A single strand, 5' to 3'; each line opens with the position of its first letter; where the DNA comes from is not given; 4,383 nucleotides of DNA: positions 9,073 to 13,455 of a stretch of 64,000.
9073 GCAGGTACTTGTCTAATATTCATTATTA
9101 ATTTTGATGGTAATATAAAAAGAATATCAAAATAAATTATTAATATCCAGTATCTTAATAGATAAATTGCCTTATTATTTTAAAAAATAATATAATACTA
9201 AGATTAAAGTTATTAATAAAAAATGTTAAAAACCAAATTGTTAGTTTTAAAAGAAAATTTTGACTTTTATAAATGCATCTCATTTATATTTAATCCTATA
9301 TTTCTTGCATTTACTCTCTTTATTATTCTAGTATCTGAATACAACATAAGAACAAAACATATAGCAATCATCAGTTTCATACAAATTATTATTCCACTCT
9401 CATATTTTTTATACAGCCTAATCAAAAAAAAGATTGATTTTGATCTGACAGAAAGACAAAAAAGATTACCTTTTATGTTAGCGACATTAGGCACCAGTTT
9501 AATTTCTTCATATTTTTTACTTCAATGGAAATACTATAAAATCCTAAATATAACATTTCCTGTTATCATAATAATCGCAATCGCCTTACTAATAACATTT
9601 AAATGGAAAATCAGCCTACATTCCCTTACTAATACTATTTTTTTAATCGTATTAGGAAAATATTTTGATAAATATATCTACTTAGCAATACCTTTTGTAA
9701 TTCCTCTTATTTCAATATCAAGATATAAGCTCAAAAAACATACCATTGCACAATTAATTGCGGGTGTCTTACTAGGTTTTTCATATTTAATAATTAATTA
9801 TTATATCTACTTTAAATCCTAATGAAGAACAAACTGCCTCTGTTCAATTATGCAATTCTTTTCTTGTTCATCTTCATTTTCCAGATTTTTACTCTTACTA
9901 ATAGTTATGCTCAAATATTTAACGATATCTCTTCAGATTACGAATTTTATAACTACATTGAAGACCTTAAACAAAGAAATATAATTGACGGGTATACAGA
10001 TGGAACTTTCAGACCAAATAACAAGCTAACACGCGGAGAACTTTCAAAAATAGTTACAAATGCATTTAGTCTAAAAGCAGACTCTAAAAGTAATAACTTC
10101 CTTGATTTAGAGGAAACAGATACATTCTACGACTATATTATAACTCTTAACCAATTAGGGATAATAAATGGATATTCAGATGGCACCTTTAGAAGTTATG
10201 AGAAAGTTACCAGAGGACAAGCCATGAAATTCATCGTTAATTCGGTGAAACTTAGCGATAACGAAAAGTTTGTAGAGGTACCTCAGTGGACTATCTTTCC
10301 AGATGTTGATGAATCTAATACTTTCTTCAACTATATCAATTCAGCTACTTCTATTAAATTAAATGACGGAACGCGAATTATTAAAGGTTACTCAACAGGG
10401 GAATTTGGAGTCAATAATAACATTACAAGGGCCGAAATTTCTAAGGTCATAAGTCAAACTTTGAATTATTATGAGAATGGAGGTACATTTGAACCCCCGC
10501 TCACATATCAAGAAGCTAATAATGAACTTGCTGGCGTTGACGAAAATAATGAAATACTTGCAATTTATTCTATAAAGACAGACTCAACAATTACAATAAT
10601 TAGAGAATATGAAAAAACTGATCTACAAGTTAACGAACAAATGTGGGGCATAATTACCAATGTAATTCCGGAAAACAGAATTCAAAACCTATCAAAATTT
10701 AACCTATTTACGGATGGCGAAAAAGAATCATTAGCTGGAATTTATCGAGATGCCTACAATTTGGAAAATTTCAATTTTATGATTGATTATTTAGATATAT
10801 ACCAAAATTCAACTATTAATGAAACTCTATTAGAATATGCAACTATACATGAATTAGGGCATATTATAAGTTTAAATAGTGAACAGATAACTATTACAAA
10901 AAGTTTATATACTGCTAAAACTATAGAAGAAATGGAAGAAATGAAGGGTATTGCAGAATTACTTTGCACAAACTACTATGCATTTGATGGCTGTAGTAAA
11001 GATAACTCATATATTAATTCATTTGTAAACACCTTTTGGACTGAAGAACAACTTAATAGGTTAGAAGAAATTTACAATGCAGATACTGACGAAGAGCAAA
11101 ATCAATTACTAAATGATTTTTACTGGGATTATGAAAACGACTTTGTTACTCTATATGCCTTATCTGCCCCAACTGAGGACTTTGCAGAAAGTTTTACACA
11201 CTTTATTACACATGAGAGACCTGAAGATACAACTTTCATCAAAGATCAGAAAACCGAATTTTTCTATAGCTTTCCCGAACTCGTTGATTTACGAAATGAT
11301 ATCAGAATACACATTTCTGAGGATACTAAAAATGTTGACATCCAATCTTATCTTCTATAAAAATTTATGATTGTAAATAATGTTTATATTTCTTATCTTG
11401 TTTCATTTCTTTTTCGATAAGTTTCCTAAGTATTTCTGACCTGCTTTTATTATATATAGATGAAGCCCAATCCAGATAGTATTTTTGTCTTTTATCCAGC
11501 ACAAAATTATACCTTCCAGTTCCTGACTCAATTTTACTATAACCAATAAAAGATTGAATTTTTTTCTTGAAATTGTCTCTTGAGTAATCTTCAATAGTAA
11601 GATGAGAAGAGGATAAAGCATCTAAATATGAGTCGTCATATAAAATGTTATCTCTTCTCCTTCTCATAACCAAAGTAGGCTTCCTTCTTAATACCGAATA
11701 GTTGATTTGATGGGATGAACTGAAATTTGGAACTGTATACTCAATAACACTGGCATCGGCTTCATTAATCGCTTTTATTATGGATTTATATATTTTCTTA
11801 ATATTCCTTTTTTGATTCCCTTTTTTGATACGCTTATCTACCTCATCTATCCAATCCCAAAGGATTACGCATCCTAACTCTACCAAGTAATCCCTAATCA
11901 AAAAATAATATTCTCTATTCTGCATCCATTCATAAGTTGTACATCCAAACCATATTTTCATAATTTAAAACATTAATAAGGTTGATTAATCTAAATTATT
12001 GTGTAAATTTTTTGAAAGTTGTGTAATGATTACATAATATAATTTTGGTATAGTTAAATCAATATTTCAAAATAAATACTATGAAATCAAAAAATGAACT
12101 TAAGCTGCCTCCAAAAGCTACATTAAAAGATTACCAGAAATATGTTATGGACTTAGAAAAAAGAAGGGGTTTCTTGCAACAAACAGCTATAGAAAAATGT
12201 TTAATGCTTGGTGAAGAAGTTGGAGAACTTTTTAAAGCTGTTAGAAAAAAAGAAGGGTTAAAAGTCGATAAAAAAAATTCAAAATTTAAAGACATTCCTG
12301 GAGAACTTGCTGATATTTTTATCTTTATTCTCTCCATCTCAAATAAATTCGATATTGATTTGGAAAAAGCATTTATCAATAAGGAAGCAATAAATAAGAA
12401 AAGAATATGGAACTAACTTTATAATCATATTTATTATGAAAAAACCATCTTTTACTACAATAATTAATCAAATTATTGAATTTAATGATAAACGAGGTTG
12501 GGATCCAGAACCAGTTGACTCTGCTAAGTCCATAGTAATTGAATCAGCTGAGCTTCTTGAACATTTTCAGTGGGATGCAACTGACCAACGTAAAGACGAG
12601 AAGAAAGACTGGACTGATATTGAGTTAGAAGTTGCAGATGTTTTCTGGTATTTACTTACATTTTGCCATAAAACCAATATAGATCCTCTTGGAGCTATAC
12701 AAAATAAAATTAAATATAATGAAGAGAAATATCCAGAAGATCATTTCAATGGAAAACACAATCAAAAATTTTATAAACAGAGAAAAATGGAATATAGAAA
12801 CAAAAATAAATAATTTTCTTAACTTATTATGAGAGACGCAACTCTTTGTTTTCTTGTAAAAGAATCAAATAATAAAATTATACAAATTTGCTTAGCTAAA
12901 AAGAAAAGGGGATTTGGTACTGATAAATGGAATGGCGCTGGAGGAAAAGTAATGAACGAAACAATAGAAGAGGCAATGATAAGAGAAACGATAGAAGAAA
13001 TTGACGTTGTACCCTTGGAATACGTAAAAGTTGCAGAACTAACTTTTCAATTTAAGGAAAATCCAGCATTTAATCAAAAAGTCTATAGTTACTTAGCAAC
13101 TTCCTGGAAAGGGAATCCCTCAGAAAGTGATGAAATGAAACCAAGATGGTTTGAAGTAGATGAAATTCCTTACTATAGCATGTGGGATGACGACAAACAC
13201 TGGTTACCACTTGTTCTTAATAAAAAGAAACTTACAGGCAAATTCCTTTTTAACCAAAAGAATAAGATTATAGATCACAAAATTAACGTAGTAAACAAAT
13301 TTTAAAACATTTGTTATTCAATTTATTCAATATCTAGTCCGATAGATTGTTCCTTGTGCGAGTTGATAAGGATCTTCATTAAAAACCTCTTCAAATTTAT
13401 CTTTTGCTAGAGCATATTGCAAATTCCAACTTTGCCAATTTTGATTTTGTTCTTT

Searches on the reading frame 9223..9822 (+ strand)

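Call 16: search_protein_families(library=pfam, proteins=[window:9223-9822:+], max_evalue=0.001)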
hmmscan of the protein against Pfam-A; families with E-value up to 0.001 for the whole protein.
window:9223-9822:+ (199 aa): 1 family
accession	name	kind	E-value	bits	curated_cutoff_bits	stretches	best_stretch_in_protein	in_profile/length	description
PF01569.27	PAP2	-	0.00018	21.7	27.2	0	130-198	52-127/130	PAP2 superfamily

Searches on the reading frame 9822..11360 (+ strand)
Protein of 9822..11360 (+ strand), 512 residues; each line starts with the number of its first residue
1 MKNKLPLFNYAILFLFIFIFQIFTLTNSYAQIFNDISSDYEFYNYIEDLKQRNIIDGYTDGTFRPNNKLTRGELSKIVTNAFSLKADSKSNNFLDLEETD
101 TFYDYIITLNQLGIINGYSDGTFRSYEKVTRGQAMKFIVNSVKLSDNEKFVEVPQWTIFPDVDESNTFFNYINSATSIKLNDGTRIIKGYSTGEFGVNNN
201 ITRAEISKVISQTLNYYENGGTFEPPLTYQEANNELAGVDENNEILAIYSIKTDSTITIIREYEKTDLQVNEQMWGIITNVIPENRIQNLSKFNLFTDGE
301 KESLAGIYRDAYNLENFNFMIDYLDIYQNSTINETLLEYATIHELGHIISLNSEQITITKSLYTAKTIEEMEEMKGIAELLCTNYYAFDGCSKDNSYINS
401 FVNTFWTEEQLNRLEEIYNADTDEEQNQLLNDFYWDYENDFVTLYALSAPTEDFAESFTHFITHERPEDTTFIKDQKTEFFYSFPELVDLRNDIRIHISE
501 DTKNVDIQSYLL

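Call 16: search_protein_families(library=pfam, proteins=[window:9822-11360:+], max_evalue=0.001)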
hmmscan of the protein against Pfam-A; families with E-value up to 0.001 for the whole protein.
window:9822-11360:+ (512 aa): 2 families
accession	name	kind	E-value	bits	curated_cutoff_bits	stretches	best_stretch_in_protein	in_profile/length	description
PF00395.25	SLH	-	6.4e-31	106.5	20.8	3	33-74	2-43/44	S-layer homology domain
PF15887.11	Peptidase_Mx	-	0.00033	20.6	27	1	410-463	108-165/236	Putative zinc-binding metallo-peptidase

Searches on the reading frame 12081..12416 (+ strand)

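Call 16: search_protein_families(library=pfam, proteins=[window:12081-12416:+], max_evalue=0.001)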
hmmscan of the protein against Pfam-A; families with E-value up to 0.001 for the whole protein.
window:12081-12416:+ (111 aa): 1 family
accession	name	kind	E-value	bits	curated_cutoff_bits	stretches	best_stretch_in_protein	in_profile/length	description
PF03819.22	MazG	-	1.9e-05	25.3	22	1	41-98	8-59/74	MazG nucleotide pyrophosphohydrolase domain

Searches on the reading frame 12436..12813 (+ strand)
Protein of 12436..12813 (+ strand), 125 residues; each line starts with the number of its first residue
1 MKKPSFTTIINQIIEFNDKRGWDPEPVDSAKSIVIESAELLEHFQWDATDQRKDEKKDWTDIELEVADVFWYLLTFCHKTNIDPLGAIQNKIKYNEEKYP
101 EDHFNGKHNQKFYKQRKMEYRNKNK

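Call 16: search_protein_families(library=pfam, proteins=[window:12436-12813:+], max_evalue=0.001)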
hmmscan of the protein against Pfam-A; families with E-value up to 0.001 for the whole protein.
window:12436-12813:+ (125 aa): 1 family
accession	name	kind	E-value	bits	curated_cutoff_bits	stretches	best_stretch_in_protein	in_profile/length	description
PF12643.12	MazG-like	-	2.4e-09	37.7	27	1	32-106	2-77/85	MazG-like family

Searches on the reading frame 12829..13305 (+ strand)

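Call 16: search_protein_families(library=pfam, proteins=[window:12829-13305:+], max_evalue=0.001)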
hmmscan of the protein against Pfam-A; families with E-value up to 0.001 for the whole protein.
window:12829-13305:+ (158 aa): 1 family
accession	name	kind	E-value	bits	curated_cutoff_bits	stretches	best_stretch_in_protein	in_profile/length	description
PF00293.34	NUDIX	-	2.9e-12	47.2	21.1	1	3-128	4-133/134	NUDIX domain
